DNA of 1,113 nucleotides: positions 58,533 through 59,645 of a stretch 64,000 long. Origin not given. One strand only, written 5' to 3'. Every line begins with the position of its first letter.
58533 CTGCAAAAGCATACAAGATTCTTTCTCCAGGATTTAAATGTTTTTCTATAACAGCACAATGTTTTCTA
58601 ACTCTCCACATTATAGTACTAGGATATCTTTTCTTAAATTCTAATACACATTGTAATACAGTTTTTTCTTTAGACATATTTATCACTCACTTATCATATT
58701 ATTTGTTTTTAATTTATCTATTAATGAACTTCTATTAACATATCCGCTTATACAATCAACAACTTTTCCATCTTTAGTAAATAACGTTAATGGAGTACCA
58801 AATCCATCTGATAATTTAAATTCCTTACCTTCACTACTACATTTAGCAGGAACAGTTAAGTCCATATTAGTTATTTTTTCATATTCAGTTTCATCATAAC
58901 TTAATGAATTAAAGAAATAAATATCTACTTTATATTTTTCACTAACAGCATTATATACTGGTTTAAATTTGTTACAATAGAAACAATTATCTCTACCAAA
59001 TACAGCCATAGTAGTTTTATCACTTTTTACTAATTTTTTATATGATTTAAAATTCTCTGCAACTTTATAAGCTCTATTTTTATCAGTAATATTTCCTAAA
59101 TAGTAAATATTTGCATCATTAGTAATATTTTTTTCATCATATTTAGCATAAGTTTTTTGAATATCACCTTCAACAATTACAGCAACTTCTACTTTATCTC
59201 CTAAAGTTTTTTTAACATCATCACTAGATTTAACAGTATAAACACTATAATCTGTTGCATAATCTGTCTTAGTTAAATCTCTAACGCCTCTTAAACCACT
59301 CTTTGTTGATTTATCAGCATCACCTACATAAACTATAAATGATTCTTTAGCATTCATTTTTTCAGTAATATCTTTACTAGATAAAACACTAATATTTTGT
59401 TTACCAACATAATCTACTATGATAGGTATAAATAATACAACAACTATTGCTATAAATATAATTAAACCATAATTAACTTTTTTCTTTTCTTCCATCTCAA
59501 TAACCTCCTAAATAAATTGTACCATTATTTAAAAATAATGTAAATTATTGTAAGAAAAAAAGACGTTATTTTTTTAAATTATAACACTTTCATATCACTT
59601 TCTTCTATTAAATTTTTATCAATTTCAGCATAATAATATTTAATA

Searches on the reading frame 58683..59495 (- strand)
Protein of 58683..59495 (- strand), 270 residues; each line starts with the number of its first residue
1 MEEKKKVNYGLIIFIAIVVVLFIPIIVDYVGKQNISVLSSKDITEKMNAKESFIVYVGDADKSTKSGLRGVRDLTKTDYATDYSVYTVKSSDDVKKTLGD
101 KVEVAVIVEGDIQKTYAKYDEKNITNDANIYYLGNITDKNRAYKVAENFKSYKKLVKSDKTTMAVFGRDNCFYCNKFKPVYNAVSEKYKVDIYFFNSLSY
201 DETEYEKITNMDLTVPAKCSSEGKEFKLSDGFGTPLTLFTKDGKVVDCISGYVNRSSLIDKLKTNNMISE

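Call 76: search_protein_families(library=pfam, proteins=[window:58683-59495:-], max_evalue=0.001)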
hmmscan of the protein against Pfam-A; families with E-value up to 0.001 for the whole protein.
window:58683-59495:- (270 aa): 2 families
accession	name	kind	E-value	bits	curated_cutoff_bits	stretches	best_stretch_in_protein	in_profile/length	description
PF13098.12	Thioredoxin_2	-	1.4e-06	29.1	27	1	158-260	4-102/104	Thioredoxin-like domain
PF00085.26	Thioredoxin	-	0.00017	22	23.5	0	150-196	8-55/103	Thioredoxin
